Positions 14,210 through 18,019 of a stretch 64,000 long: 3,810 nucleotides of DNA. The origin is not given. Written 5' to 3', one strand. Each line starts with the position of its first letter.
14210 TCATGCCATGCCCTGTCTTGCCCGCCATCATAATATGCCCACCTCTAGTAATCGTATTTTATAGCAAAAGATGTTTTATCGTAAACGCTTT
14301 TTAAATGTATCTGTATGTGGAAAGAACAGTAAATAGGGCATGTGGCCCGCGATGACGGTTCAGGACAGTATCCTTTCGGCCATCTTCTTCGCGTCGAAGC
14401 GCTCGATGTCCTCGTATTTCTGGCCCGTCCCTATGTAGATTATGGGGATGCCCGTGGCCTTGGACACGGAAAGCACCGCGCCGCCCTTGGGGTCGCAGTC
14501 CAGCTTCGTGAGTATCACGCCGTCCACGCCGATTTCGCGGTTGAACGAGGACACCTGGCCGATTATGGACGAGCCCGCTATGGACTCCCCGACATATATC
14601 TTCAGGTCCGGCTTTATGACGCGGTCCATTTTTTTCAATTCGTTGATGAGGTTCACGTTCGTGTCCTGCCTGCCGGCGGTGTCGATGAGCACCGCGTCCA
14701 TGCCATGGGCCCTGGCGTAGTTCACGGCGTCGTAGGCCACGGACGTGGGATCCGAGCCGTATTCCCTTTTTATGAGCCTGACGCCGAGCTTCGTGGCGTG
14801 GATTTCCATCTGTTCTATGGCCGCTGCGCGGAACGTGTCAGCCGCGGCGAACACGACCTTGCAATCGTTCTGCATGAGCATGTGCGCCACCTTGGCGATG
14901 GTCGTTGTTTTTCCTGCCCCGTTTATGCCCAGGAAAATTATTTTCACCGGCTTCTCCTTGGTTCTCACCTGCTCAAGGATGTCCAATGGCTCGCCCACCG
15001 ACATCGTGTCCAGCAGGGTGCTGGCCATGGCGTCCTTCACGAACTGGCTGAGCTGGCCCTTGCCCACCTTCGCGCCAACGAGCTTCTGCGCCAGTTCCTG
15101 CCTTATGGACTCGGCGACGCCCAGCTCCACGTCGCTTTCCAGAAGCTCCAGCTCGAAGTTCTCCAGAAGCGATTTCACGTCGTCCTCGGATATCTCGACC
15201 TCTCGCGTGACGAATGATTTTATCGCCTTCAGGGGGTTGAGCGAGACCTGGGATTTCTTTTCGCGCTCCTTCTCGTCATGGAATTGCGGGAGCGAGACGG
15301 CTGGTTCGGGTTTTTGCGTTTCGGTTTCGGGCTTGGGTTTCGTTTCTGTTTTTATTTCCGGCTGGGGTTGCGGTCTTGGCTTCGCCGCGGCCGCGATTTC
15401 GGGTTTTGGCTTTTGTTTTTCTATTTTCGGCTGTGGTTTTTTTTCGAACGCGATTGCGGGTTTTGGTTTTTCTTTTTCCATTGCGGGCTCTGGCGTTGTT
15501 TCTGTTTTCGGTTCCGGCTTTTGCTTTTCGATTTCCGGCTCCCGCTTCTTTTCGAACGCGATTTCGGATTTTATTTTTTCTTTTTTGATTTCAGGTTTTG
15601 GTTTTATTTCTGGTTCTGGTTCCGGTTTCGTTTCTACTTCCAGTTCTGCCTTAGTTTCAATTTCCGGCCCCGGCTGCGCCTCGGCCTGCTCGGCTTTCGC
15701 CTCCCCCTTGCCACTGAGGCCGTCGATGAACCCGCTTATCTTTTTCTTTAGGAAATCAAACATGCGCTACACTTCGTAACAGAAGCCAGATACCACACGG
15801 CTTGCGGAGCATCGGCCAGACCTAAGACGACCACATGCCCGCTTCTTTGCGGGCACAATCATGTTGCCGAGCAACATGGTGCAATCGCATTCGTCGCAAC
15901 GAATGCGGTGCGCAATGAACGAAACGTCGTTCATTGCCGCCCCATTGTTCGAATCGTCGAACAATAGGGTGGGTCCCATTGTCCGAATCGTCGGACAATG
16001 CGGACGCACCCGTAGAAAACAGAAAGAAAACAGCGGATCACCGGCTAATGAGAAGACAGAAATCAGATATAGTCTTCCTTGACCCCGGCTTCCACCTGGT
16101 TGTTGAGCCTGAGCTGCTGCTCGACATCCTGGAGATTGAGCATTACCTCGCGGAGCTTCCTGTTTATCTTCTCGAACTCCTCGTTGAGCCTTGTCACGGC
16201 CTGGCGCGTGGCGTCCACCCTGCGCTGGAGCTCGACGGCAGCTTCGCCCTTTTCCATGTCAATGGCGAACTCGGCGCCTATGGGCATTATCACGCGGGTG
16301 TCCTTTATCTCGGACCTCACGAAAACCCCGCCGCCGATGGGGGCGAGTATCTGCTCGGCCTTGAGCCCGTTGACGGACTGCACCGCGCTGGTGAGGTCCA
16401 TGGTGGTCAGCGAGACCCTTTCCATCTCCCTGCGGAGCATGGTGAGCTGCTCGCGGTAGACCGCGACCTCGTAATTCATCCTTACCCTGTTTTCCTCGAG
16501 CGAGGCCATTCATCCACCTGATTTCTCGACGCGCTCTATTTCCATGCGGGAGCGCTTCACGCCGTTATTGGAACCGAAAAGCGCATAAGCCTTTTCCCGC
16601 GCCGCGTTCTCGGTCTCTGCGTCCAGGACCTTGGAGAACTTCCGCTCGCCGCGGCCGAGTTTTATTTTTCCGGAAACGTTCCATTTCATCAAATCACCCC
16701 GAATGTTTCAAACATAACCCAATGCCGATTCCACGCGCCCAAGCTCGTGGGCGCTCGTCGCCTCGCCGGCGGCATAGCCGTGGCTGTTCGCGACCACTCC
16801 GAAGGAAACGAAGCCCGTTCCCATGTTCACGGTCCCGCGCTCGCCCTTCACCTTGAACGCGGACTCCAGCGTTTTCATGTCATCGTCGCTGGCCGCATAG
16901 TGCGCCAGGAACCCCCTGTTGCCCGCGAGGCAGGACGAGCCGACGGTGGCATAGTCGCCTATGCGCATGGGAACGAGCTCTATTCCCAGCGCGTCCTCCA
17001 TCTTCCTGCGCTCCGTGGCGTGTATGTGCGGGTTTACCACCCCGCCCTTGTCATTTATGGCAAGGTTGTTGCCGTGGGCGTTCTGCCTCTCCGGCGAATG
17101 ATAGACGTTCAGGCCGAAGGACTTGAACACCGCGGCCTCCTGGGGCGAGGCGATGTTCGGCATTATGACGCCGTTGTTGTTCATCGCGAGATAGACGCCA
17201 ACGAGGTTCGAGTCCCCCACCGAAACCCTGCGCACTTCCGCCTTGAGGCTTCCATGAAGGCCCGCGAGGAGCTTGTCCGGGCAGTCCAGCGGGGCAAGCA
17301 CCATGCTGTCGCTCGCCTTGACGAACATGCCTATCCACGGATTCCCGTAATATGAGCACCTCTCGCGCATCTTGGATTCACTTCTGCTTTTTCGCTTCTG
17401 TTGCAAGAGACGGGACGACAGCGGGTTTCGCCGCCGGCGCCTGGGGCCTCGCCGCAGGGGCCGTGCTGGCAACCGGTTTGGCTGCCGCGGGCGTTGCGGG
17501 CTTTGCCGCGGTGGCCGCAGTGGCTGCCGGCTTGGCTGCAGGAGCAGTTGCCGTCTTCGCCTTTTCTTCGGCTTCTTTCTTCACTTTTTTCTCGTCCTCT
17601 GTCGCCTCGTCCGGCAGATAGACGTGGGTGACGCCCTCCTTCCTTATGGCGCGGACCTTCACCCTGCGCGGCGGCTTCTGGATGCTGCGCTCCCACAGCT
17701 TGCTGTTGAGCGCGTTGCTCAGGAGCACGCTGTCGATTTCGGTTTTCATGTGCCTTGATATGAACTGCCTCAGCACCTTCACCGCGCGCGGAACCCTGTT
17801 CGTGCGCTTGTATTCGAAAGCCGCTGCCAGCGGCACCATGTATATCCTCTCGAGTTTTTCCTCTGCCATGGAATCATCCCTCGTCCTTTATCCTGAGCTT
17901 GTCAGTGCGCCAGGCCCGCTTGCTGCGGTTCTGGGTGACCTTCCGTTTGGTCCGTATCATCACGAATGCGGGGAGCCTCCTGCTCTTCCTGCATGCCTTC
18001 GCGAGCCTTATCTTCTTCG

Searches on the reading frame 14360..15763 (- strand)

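Call 7: search_protein_families(library=pfam, proteins=[window:14360-15763:-], max_evalue=0.01)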
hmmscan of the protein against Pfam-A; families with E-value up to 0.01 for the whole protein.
window:14360-15763:- (467 aa): 8 families
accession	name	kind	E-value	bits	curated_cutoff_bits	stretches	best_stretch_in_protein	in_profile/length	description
PF00448.28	SRP54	-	1.2e-70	237.6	22.7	1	273-466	2-195/196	SRP54-type protein, GTPase domain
PF02881.24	SRP54_N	-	3.1e-08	34.2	22.4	1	181-245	5-74/75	SRP54-type protein, helical bundle domain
PF13207.12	AAA_17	-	4e-05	24.3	27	1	278-391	1-108/136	AAA domain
PF06414.18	Zeta_toxin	-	4.1e-05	23.5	22.3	1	266-378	10-119/199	Zeta toxin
PF13604.12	AAA_30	-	6.5e-05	23.2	27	1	269-368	16-102/191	AAA domain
PF00025.27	Arf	-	0.0006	19.8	22.3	1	261-295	3-37/174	ADP-ribosylation factor family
PF13245.12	AAA_19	-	0.0055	17.3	25.1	1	274-377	13-115/134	AAA domain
PF25199.1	nSTAND_NTPase5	-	0.0058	16.9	34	0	259-311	28-81/145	Novel STAND NTPase 5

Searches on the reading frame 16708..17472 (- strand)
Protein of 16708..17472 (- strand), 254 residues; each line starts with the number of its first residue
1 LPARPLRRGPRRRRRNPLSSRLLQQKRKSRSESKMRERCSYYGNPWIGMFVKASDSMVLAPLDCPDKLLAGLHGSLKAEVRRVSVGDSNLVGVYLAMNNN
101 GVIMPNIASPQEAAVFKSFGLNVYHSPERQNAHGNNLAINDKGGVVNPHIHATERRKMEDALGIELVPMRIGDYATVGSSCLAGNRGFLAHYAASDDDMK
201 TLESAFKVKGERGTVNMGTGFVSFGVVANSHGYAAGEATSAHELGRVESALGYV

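Call 6: search_protein_families(library=pfam, proteins=[window:16708-17472:-], max_evalue=0.01)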
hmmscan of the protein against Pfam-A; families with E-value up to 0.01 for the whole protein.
window:16708-17472:- (254 aa): 1 family
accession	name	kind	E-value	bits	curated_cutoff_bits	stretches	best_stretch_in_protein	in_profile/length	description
PF01912.23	eIF-6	-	1.8e-51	174.8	25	1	38-233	1-197/197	eIF-6 family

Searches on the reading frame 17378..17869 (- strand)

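Call 6: search_protein_families(library=pfam, proteins=[window:17378-17869:-], max_evalue=0.01)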
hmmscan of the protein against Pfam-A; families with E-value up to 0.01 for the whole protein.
window:17378-17869:- (163 aa): 2 families
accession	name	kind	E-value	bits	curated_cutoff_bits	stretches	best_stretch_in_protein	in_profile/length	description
PF01198.24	Ribosomal_L31e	-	1e-11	45.3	25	1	19-78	17-74/82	Ribosomal protein L31e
PF03326.18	Herpes_TAF50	-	0.0095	15.3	20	0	83-160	383-467/541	Herpesvirus transcription activation factor (transactivator)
